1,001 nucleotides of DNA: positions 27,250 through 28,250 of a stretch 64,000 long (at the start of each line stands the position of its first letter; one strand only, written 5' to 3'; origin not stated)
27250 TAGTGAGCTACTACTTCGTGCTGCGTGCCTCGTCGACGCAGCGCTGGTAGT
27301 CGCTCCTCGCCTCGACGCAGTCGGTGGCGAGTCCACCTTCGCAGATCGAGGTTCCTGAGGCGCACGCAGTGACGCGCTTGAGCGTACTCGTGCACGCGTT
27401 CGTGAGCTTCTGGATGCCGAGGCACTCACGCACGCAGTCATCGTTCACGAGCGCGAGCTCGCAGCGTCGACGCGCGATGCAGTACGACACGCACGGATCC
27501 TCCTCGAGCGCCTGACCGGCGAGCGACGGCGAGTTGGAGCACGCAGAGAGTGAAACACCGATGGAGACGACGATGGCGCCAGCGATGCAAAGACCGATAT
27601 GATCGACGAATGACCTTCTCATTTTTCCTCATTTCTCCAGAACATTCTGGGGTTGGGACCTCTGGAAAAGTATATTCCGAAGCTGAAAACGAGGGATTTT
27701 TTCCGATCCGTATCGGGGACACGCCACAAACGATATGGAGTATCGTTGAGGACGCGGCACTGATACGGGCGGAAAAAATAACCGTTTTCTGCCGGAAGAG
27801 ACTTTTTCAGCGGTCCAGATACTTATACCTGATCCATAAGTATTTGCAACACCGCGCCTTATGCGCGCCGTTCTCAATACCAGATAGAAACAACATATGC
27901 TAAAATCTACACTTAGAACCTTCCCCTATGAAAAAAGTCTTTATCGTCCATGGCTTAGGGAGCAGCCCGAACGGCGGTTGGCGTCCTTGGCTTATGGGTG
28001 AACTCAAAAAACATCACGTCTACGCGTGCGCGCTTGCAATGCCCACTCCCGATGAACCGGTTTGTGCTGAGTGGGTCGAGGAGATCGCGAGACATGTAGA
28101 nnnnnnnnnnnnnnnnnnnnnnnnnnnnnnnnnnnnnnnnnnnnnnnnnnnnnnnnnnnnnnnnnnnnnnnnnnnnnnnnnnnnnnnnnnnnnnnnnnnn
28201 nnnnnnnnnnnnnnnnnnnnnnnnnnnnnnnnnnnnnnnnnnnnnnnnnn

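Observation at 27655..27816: Second repeat family: ~163-nt element in two copies (27655-27816 and 61931-62093) with compensatory base changes in three stems, a candidate structured RNA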

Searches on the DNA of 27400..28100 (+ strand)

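Call 6: search_rna_families(source=window, start=27400, end=28100, threshold=evalue, max_evalue=10, show_alignments=3)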
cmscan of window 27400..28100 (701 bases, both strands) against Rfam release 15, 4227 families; matches with E-value up to 10: 1.
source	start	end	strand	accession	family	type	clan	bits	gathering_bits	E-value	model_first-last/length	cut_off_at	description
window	27696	27779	+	RF00901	MIR845_1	Gene; miRNA;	-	16.3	81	2.4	1-81/81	no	MIR845_1 microRNA precursor family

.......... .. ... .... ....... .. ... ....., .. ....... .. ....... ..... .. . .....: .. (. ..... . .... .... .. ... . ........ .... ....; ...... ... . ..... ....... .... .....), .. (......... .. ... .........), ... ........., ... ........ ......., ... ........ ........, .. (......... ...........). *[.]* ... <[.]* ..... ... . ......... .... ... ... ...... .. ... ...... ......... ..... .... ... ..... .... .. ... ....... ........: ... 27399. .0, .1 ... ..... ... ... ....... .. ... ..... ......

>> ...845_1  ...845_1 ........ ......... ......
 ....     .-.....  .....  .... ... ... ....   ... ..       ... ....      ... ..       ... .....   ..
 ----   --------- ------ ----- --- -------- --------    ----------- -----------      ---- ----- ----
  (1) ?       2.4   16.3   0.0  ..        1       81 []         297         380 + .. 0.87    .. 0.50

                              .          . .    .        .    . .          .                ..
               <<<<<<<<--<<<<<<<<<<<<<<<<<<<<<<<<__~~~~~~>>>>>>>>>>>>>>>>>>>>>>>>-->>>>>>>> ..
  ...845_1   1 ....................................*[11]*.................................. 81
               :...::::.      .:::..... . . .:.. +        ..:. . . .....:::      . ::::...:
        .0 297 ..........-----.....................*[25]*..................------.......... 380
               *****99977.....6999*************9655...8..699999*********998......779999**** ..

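Call 28: build_rna_model(alignment_id=A2)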
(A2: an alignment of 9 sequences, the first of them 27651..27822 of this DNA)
Model R1 built from alignment A2 (9 sequences, 175 columns); structure: RNAalifold consensus.
model positions 172; base pairs 67; branch points 0; effective number of sequences 0.7; information 0.591 bits per position. Calibrated on 0.2 Mb of random sequence (short: E-values are rough).
structure used (alignment columns):
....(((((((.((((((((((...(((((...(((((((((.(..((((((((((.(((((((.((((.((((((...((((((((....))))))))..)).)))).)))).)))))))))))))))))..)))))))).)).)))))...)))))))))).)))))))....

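Call 29: search_with_rna_model(model_id=R1, sources=[window, L001, L002, L003, L004, L005, L006, L007, L008, L009, L010, L011], max_evalue=10)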
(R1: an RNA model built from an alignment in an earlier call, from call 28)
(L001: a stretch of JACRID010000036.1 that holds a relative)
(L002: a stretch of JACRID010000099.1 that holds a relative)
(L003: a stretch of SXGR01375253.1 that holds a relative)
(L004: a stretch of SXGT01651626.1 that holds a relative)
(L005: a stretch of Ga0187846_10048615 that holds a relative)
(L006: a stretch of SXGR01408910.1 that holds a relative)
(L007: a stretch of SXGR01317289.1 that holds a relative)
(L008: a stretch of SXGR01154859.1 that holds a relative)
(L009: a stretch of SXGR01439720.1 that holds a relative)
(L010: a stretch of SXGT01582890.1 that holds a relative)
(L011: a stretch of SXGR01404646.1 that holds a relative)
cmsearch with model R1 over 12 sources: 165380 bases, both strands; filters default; matches with E-value up to 10: 28.
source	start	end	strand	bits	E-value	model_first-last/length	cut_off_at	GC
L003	4840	5011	+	197.9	1.1e-46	1-172/172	no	0.52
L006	8534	8705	-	196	3.1e-46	1-172/172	no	0.54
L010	3226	3397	-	196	3.1e-46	1-172/172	no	0.54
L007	1514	1685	+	192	3.1e-45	1-172/172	no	0.54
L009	4590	4761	-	189.3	1.4e-44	1-172/172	no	0.52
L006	3874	4047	-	184.4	2.3e-43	1-172/172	no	0.55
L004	4271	4442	+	180.2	2.5e-42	1-172/172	no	0.52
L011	2200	2371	-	180.2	2.5e-42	1-172/172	no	0.52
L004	1759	1930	+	173.8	9.9e-41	1-172/172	no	0.52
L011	4712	4883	-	173.8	9.9e-41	1-172/172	no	0.52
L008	3751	3922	+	170.1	8.4e-40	1-172/172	no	0.55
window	61926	62098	+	162.9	5.1e-38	1-172/172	no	0.51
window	27650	27822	+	159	4.9e-37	1-172/172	no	0.5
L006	3874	4047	+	117.9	7.8e-27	1-172/172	no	0.55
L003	4840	5011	-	112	2.4e-25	1-172/172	no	0.52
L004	4271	4442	-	110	7.4e-25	1-172/172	no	0.52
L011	2200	2371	+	110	7.4e-25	1-172/172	no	0.52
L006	8534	8705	+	109.7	8.8e-25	1-172/172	no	0.54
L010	3226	3397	+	109.7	8.8e-25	1-172/172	no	0.54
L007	1514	1685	-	107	4.1e-24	1-172/172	no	0.54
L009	4590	4761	+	104.2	2e-23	1-172/172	no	0.52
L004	1759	1930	-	100.9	1.3e-22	1-172/172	no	0.52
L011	4712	4883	+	100.9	1.3e-22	1-172/172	no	0.52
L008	3751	3922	-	90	7e-20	1-172/172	no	0.55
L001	7752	7809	-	28.4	0.00014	1-172/172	no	0.38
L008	7452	7516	+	13.3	0.8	1-172/172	no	0.69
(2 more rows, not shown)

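Call 40: search_with_rna_model(model_id=R1, sources=[L012, L013, L014, L015, L016, L017, L018], max_evalue=1)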
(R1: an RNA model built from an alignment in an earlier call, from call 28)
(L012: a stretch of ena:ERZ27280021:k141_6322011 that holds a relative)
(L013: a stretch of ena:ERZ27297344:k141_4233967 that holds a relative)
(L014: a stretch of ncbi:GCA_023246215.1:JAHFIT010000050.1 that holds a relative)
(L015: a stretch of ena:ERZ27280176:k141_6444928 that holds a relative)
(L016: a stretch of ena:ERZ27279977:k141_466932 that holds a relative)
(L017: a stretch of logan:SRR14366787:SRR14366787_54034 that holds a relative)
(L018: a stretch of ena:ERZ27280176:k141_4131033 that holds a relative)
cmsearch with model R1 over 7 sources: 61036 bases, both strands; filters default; matches with E-value up to 1: 18.
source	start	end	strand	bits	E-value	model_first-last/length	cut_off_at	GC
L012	6178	6350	-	171.2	1.6e-40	1-172/172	no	0.51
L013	5393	5565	-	171.2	1.6e-40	1-172/172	no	0.51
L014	1628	1800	-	165.4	4.5e-39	1-172/172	no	0.51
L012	9801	9973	-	162.9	1.9e-38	1-172/172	no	0.51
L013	9016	9188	-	162.9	1.9e-38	1-172/172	no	0.51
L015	3397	3569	-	162.9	1.9e-38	1-172/172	no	0.51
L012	522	694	+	162.8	2.1e-38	1-172/172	no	0.51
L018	1748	1920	+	159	1.8e-37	1-172/172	no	0.5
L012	6178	6350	+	105.4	3.8e-24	1-172/172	no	0.51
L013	5393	5565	+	105.4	3.8e-24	1-172/172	no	0.51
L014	1628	1800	+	101.9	2.8e-23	1-172/172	no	0.51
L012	522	694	-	89.1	4.1e-20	1-172/172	no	0.51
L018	1748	1920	-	75.1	1.3e-16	1-172/172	no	0.5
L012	9801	9973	+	74.2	2.1e-16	1-172/172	no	0.51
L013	9016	9188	+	74.2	2.1e-16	1-172/172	no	0.51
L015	3397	3569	+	74.2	2.1e-16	1-172/172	no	0.51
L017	1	93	+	64.8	4.5e-14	79-172/172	5'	0.49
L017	1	93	-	25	0.00036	1-95/172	3'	0.49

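Call 47: search_dna_similar(query=window:27655-27816:+, collection=plasmids, mode=distant, max_evalue=0.01)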
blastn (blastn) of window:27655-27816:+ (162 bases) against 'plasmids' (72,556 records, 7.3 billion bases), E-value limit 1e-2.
No match.

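Call 48: search_dna_similar(query=window:27655-27816:+, collection=phages, mode=distant, max_evalue=0.01)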
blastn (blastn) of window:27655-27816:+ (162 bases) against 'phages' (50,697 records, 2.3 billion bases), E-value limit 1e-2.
No match.

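Call 60: search_with_rna_model(model_id=R1, sources=[L019, L020, L021, L022, L023], max_evalue=1)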
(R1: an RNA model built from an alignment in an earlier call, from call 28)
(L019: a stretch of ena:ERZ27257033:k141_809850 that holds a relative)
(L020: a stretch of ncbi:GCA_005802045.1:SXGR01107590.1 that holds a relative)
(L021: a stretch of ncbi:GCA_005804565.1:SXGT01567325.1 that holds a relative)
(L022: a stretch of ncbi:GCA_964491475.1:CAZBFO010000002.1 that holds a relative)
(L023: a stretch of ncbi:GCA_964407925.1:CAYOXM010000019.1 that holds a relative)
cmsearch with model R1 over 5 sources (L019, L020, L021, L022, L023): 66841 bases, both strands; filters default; matches with E-value up to 1: 4.
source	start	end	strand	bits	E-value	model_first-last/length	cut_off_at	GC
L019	11384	11450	+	36.7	5e-07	1-172/172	no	0.49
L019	11384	11450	-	25.5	0.0003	1-172/172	no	0.49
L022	21079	21176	+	13.5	0.29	33-141/172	no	0.62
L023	3464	3506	+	13.4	0.3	66-108/172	no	0.72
